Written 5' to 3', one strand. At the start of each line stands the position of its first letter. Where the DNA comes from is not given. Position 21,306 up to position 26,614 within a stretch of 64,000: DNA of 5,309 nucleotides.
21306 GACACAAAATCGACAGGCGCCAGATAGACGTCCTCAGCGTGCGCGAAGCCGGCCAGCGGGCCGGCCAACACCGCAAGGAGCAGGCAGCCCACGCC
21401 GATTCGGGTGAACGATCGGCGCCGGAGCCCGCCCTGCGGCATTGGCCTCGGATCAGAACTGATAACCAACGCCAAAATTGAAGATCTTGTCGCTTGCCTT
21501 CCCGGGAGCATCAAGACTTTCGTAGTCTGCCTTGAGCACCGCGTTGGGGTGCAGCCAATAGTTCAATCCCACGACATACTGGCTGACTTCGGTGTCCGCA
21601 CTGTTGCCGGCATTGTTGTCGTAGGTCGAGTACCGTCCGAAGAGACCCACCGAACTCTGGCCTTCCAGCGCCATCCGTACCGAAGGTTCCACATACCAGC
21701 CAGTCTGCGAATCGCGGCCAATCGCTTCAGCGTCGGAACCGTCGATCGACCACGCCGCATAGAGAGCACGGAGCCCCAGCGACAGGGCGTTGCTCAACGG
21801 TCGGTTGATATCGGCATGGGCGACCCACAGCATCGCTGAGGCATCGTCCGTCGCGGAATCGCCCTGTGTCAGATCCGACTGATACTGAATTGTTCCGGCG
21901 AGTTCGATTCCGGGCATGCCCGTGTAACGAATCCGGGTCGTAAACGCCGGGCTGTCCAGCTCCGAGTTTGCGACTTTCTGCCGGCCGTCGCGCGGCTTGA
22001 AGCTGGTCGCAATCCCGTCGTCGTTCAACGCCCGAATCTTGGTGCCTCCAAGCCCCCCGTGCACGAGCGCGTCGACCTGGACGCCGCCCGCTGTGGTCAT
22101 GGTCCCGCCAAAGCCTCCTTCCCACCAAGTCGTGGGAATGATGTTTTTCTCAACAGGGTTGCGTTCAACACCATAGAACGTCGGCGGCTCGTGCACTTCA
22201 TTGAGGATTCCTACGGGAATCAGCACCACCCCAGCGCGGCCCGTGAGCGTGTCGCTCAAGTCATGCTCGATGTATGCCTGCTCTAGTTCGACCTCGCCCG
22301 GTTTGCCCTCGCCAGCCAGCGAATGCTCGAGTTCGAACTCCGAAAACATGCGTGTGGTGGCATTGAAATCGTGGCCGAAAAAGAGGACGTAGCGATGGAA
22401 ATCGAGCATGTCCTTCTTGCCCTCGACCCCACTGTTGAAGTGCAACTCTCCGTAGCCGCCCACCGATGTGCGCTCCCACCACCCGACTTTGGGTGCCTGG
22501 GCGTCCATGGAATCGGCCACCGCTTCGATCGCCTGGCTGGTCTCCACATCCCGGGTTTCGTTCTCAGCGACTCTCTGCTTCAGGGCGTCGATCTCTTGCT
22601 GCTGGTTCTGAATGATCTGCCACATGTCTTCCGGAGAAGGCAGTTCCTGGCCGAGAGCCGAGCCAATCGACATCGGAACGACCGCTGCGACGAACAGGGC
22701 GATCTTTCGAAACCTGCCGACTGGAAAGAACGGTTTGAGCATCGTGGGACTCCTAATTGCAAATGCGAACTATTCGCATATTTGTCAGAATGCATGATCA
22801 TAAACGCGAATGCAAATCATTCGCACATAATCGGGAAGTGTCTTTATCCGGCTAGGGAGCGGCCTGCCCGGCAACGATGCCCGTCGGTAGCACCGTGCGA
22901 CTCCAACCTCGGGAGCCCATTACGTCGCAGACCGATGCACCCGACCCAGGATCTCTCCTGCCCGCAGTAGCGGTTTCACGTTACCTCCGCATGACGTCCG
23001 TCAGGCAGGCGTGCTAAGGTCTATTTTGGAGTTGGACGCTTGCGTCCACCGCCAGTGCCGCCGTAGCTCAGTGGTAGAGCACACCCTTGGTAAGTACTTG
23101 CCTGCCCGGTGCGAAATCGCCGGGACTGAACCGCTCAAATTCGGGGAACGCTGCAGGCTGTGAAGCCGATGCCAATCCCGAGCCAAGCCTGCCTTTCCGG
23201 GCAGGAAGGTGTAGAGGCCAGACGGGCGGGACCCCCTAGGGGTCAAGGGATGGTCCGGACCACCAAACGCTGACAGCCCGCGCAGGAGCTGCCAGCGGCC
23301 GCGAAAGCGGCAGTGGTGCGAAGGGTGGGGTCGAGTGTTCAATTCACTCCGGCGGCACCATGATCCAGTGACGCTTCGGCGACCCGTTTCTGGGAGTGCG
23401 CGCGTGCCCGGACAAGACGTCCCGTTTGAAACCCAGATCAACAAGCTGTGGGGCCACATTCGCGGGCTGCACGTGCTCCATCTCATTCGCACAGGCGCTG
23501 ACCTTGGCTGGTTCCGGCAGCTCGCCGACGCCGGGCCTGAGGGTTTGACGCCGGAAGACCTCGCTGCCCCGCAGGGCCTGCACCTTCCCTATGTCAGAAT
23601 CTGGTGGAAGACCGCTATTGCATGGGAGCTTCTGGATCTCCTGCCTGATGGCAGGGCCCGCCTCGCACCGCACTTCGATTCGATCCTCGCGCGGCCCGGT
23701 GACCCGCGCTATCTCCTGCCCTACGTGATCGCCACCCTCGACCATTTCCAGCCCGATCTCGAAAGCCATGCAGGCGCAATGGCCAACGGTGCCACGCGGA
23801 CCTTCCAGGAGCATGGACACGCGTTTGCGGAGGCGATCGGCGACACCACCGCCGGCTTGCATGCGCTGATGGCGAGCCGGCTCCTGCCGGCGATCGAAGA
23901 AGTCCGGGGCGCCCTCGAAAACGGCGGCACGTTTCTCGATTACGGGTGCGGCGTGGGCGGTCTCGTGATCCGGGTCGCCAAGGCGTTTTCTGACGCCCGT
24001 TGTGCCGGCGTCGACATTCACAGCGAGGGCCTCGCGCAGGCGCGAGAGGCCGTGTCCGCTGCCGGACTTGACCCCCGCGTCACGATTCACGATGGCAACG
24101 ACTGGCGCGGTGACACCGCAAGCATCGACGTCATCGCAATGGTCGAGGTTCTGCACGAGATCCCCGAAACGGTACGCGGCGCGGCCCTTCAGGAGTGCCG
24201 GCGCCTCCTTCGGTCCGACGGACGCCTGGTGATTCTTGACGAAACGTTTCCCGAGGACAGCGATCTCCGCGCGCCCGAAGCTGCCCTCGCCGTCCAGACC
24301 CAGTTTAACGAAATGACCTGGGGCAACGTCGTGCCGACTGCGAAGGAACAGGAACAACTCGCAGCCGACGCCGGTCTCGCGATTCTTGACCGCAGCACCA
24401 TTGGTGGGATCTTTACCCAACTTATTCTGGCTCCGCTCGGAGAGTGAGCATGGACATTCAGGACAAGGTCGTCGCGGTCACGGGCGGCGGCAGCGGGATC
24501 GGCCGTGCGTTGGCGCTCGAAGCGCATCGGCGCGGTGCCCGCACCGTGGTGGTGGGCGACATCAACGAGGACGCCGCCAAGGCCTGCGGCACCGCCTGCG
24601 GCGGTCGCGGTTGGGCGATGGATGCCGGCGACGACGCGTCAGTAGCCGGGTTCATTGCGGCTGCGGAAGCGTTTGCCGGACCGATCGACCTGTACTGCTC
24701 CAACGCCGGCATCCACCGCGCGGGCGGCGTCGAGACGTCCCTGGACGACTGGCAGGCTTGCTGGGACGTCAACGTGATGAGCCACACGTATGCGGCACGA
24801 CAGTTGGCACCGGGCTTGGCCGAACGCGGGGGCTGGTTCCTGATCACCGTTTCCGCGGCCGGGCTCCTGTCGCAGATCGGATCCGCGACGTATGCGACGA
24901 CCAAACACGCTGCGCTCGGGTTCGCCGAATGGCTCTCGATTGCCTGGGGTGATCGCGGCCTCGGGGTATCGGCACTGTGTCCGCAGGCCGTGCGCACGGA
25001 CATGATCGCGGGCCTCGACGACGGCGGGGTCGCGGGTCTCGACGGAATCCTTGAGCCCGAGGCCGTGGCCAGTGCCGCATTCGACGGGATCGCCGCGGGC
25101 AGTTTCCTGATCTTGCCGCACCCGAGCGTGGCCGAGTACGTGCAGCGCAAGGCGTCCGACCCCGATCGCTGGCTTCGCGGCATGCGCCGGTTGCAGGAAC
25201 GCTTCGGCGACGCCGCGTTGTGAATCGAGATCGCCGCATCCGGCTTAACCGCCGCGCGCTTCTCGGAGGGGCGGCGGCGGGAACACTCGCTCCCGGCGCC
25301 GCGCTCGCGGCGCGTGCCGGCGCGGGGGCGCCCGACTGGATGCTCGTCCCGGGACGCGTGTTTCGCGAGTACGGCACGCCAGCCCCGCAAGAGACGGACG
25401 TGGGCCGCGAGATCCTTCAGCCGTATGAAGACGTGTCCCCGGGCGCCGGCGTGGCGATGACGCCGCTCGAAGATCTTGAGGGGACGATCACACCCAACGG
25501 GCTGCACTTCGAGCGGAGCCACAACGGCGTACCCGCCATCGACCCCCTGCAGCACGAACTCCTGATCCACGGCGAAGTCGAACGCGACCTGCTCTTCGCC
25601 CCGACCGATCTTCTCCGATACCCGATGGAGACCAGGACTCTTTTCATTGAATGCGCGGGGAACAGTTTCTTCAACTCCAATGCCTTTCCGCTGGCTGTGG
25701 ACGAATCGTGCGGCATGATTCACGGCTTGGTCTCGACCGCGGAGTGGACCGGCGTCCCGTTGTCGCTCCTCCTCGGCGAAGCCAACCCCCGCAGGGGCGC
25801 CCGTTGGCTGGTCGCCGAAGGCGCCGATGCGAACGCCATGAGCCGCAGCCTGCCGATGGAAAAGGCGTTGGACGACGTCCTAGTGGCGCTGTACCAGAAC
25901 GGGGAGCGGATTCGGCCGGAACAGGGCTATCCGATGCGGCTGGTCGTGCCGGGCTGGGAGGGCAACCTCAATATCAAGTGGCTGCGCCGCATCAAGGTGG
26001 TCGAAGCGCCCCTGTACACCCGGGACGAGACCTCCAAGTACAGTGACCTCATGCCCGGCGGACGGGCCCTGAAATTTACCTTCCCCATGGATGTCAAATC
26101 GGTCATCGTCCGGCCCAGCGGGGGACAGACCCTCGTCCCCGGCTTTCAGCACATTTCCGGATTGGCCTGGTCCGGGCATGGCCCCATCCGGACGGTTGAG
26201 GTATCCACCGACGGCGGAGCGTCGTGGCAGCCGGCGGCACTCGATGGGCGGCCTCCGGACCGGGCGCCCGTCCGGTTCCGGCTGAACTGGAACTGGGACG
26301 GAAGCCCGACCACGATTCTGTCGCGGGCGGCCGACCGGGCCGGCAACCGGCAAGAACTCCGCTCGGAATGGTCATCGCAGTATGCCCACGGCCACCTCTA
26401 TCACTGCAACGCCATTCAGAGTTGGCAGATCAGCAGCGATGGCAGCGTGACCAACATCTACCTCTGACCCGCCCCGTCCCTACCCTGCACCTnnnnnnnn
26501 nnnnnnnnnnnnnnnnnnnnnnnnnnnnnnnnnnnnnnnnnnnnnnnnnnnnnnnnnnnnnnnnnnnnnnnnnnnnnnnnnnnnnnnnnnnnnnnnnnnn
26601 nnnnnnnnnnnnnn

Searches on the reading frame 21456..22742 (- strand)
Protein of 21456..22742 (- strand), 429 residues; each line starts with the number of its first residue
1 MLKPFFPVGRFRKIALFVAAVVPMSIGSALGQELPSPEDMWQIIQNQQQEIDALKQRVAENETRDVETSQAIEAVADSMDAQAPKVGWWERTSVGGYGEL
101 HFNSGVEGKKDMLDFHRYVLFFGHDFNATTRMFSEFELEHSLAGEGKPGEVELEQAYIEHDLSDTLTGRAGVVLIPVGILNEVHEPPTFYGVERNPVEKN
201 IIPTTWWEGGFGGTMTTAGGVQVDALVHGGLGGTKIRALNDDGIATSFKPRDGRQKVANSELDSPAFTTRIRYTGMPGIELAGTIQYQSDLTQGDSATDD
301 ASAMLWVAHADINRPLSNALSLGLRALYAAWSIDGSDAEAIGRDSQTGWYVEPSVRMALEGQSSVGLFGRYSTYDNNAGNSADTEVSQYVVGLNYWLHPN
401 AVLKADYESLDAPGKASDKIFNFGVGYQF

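Call 7: search_protein_families(library=pfam, proteins=[window:21456-22742:-], max_evalue=0.001)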
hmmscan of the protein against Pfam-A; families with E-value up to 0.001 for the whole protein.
window:21456-22742:- (429 aa): 2 families
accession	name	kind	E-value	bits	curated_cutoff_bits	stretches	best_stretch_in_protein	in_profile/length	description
PF13505.12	OMP_b-brl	-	1.8e-06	28.7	28.7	1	373-429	115-175/175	Outer membrane protein beta-barrel domain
PF13609.12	Porin_4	-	2.2e-06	28.2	27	1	245-411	160-306/310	Gram-negative porin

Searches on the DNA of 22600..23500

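Call 61: search_rna_families(source=window, start=22600, end=23500, threshold=evalue, max_evalue=1)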
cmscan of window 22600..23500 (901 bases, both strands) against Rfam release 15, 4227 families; matches with E-value up to 1: 3.
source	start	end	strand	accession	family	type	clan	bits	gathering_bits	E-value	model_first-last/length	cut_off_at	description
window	23295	23358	-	RF04354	Plastid-ycf2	Cis-reg;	-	24.6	65.7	0.015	1-75/75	no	Plastid-ycf2 5UTR RNA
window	23082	23269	+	RF00028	Intron_gpI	Intron;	-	24.4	50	0.00066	1-253/253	no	Group I catalytic intron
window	23002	23107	+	RF02553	YrlA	Gene; sRNA;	-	22.1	69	0.052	1-114/114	no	Y RNA-like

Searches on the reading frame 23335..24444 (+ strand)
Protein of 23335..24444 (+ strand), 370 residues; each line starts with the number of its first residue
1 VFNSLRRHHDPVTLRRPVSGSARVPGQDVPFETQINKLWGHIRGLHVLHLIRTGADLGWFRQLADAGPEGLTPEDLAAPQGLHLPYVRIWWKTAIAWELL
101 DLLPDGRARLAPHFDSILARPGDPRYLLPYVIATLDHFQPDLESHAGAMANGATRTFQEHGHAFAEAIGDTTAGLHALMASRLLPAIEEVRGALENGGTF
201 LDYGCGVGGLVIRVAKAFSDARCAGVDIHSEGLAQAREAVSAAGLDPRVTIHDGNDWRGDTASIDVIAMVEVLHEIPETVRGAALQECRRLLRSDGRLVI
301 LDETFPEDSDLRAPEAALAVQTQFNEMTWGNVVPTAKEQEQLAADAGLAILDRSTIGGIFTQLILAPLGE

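Call 3: search_protein_families(library=pfam, proteins=[window:23335-24444:+], max_evalue=0.01)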
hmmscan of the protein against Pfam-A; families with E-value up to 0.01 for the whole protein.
window:23335-24444:+ (370 aa): 13 families
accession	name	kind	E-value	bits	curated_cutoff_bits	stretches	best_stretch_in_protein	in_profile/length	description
PF13649.12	Methyltransf_25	-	9e-17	62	27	1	201-296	2-97/97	Methyltransferase domain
PF08242.18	Methyltransf_12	-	3.5e-14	53.7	30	1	201-298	1-98/98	Methyltransferase domain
PF08241.18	Methyltransf_11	-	6e-14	52.9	21.2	1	201-300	1-95/95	Methyltransferase domain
PF13847.12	Methyltransf_31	-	2.2e-13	50.5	27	1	195-307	2-114/145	Methyltransferase domain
PF13489.12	Methyltransf_23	-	1.2e-12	48.3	27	1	180-351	6-162/164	Methyltransferase domain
PF00891.24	Methyltransf_2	-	1.6e-10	41.1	22.3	1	194-347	60-208/210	O-methyltransferase domain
PF02353.26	CMAS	-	2e-09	37.6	27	1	193-311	59-175/273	Mycolic acid cyclopropane synthetase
PF05175.20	MTS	-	4.5e-07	30.1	23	1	196-304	31-142/170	Methyltransferase small domain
PF02390.23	Methyltransf_4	-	8.3e-05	22.6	24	1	199-245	4-50/173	Putative methyltransferase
PF01209.24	Ubie_methyltran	-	0.00016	21.5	20.1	1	194-307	45-158/233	ubiE/COQ5 methyltransferase family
PF05401.17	NodS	-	0.0029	17.9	24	1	197-299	44-143/201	Nodulation protein S (NodS)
PF08123.19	DOT1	-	0.0056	16.7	23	1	194-231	40-77/205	Histone methylation protein DOT1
PF06325.19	PrmA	-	0.0072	16.3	22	1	187-267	155-230/296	Ribosomal protein L11 methyltransferase (PrmA)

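Call 4: search_protein_families(library=ncbifam, proteins=[window:23335-24444:+], max_evalue=0.01)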
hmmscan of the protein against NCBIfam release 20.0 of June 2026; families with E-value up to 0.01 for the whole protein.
window:23335-24444:+ (370 aa): 40 families (the best 25 are shown)
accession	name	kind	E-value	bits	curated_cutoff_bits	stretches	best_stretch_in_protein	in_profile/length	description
NF043040.1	corrin_prot_MT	hypoth_equivalog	1.2e-19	70.6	180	1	174-316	18-163/216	corrinoid protein-associated methyltransferase CpaM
NF041536.1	ArsM_DUF2284_UU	exception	8e-10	37.6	575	1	192-306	72-186/459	arsenite methyltransferase/DUF2284 domain selenoprotein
NF001244.0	PRK00216.1-5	equivalog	6.9e-09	35.3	216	1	196-309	48-162/236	bifunctional demethylmenaquinone methyltransferase/2-methoxy-6-polyprenyl-1,4-benzoquinol methylase UbiE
NF045667.1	MTase_DVU1556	equivalog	2.4e-08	33.7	155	1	194-318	20-130/213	DVU_1556 family methyltransferase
NF041537.1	ArsM_AhpD_UU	exception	8.2e-08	31.4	510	1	192-304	72-184/345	arsenite methyltransferase/AhpD domain selenoprotein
NF038261.1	rhodoquin_RquA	equivalog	9.2e-08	32.1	175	1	190-304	43-157/218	rhodoquinone biosynthesis methyltransferase RquA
NF053839.1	CPFASynBruc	equivalog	1.3e-07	31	600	1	194-300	172-276/410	cyclopropane fatty acid synthase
TIGR01934.1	MenG_MenH_UbiE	subfamily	6.9e-07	28.8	158.35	1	196-308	39-149/223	ubiquinone/menaquinone biosynthesis methyltransferase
NF041081.1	prot_lys_mtase_Arch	equivalog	1.1e-06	28.7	200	1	201-282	14-94/142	protein-lysine N-methyltransferase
NF040703.1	cyclopro_CfaB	exception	1.7e-06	27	650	1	194-260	157-224/393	C17 cyclopropane fatty acid synthase CfaB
NF041255.1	mycofact_MftM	equivalog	2.9e-06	26.8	200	1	193-294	136-235/289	mycofactocin oligosaccharide methyltransferase MftM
TIGR01983.1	UbiG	equivalog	3.8e-06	26.4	102.95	1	162-300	10-151/228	bifunctional 2-polyprenyl-6-hydroxyphenol methylase/3-demethylubiquinol 3-O-methyltransferase UbiG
NF050150.1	RiPP_MTase_ApyS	equivalog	4.3e-06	26.2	400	1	199-261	144-206/323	RiPP biosynthesis methyltransferase ApyS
NF047649.1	MTase_UXPK_star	exception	4.4e-06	25.9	460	1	192-303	73-184/283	methyltransferase/UXPK-star double selenoprotein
NF052510.1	methyltran_MpqE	exception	8.3e-06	25.4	335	1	194-312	44-163/234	methyl-plastoquinone biosynthesis methyltransferase MpqE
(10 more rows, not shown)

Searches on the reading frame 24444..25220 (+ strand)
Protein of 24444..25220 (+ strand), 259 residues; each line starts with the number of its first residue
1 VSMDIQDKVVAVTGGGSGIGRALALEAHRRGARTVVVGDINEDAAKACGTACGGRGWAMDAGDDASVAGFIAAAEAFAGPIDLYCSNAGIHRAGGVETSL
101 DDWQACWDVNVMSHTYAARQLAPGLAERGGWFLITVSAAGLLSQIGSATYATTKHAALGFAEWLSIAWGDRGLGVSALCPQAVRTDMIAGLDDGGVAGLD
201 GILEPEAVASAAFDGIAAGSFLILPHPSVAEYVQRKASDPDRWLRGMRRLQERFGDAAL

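Call 3: search_protein_families(library=pfam, proteins=[window:24444-25220:+], max_evalue=0.01)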
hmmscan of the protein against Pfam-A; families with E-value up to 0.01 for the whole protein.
window:24444-25220:+ (259 aa): 3 families
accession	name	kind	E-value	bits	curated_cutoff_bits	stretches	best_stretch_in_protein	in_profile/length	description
PF00106.31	adh_short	-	1.5e-31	109.9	26.6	1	8-190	1-189/195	short chain dehydrogenase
PF13561.12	adh_short_C2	-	2.9e-25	89.7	27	1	17-193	6-186/236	Enoyl-(Acyl carrier protein) reductase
PF08659.16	KR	-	7.1e-05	23.2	22.6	1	11-164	4-163/180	KR domain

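Call 4: search_protein_families(library=ncbifam, proteins=[window:24444-25220:+], max_evalue=0.01)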
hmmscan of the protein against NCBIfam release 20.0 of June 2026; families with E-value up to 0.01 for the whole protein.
window:24444-25220:+ (259 aa): 199 families (the best 25 are shown)
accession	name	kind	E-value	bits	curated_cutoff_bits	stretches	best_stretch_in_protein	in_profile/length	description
NF005878.0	PRK07825.1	subfamily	9.7e-43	146.5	287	1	2-245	4-246/278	short chain dehydrogenase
NF004514.1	PRK05855.1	equivalog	1.1e-28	100.2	455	1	4-189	310-502/578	SDR family oxidoreductase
NF004196.0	PRK05650.1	equivalog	1.2e-28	99.9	297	1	8-254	3-263/272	SDR family oxidoreductase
NF052558.1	MBtsdlDhBudC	equivalog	3.7e-28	98.7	270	1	6-191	2-190/250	meso-2,3-butanediol dehydrogenase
NF006123.0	PRK08267.1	equivalog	6.4e-28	97.7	261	1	8-219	3-223/261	SDR family oxidoreductase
NF004843.0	PRK06194.1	equivalog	1.1e-27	97.2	308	2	4-187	3-195/295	hypothetical protein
NF005559.1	PRK07231.1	subfamily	2.5e-27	96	215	1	5-189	2-192/249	glucose 1-dehydrogenase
NF004198.0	PRK05653.1-3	equivalog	1.1e-26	93.8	296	1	5-192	5-198/248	3-oxoacyl-ACP reductase FabG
NF004526.0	PRK05872.1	subfamily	2.1e-25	89.4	276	1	3-193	6-200/297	short-chain dehydrogenase/reductase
NF004529.0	PRK05876.1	equivalog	1.1e-24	87.4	338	1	8-190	7-196/275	short chain dehydrogenase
NF009466.0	PRK12826.1-2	subfamily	1.1e-24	87.3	222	1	7-189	3-193/248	3-oxoacyl-ACP reductase FabG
NF004818.0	PRK06172.1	equivalog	4.2e-24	85.3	336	1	1-191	1-198/253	SDR family oxidoreductase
NF009931.0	PRK13394.1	subfamily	1e-23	84.2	340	1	2-243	2-247/262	3-hydroxybutyrate dehydrogenase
NF005067.0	PRK06484.1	equivalog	1.5e-23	83.2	713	1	3-196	5-204/524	short chain dehydrogenase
NF004791.0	PRK06138.1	equivalog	2e-23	83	312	1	3-188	1-191/252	SDR family oxidoreductase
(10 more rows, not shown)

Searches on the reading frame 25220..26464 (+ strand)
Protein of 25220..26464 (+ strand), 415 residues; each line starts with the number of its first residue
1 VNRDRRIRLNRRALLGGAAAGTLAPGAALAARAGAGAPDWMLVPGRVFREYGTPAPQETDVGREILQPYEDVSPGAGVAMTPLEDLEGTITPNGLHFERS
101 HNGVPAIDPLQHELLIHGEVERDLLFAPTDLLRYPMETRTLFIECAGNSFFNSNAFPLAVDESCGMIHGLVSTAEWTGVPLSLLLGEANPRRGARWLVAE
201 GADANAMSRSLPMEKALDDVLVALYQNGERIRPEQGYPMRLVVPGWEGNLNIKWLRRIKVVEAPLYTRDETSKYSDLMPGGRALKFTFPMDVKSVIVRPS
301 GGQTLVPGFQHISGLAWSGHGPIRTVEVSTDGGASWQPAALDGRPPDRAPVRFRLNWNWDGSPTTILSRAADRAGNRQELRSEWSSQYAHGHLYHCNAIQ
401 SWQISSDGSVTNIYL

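Call 3: search_protein_families(library=pfam, proteins=[window:25220-26464:+], max_evalue=0.01)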
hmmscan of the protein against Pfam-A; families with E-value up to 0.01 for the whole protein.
window:25220-26464:+ (415 aa): 2 families
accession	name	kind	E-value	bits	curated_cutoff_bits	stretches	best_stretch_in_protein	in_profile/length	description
PF00174.25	Oxidored_molyb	-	5.8e-45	153.3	24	1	101-264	1-164/169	Oxidoreductase molybdopterin binding domain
PF03404.22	Mo-co_dimer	-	1.8e-10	41.4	22.7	1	289-399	6-135/138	Mo-co oxidoreductase dimerisation domain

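Call 4: search_protein_families(library=ncbifam, proteins=[window:25220-26464:+], max_evalue=0.01)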
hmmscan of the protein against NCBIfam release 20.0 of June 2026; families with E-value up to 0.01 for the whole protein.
window:25220-26464:+ (415 aa): 4 families
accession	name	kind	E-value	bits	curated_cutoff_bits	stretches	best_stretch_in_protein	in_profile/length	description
TIGR04555.1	sulfite_DH_soxC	equivalog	6.3e-150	499.7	420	1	6-412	2-407/408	sulfite dehydrogenase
NF052245.1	SorA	equivalog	4.4e-34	117.9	600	1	87-387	67-382/396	SorA family sulfite dehydrogenase catalytic subunit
NF052247.1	SorT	equivalog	9.8e-27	93.7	570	1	125-388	102-373/387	SorT family sulfite dehydrogenase catalytic subunit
NF003767.0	PRK05363.1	equivalog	0.00025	20.4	207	0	176-263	145-248/320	protein-methionine-sulfoxide reductase catalytic subunit MsrP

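Call 26: search_solved_structures(query=window:25220-26464:+, max_evalue=0.001, show_alignments=1)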
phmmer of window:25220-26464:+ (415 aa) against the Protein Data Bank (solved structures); distinct sequences matched with E-value up to 0.001: 21.
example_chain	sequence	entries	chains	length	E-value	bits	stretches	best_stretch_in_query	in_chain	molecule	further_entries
2xts_A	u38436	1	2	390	2.8e-96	326.1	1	50-413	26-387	SULFITE DEHYDROGENASE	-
2a9d_A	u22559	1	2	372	1.1e-29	106.7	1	87-349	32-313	Sulfite Oxidase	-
2a99_A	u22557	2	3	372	1.1e-28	103.3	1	87-349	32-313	Sulfite Oxidase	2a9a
3r18_A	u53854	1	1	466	2.6e-28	102.1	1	87-349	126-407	Sulfite oxidase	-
3r19_A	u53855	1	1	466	2.7e-28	102.1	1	87-349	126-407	Sulfite oxidase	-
2a9b_A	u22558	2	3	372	3.7e-28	101.6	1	87-349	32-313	Sulfite Oxidase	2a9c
1sox_A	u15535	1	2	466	4.2e-28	101.4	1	87-349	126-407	SULFITE OXIDASE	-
3hc2_A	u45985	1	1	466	4.7e-28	101.3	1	87-349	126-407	sulfite oxidase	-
3hbq_A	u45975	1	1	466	9.5e-27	97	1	87-349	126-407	Sulphite oxide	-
3hbg_A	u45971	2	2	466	1.3e-26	96.5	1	87-349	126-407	Sulfite Oxidase mutant C185S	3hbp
2bii_A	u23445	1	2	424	5.9e-24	87.8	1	81-348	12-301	NITRATE REDUCTASE [NADPH]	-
2bih_A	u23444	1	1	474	8.3e-24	87.3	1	81-348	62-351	NITRATE REDUCTASE [NADPH]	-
2blf_A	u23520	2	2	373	2.2e-22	82.6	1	87-385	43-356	Sulfite:cytochrome c oxidoreductase subunit A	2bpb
2c9x_A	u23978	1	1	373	2.5e-22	82.4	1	87-385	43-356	SULFITE:CYTOCHROME C OXIDOREDUCTASE SUBUNIT A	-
2ca3_A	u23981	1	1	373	1.4e-21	79.9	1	87-385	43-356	SULFITE:CYTOCHROME C OXIDOREDUCTASE SUBUNIT A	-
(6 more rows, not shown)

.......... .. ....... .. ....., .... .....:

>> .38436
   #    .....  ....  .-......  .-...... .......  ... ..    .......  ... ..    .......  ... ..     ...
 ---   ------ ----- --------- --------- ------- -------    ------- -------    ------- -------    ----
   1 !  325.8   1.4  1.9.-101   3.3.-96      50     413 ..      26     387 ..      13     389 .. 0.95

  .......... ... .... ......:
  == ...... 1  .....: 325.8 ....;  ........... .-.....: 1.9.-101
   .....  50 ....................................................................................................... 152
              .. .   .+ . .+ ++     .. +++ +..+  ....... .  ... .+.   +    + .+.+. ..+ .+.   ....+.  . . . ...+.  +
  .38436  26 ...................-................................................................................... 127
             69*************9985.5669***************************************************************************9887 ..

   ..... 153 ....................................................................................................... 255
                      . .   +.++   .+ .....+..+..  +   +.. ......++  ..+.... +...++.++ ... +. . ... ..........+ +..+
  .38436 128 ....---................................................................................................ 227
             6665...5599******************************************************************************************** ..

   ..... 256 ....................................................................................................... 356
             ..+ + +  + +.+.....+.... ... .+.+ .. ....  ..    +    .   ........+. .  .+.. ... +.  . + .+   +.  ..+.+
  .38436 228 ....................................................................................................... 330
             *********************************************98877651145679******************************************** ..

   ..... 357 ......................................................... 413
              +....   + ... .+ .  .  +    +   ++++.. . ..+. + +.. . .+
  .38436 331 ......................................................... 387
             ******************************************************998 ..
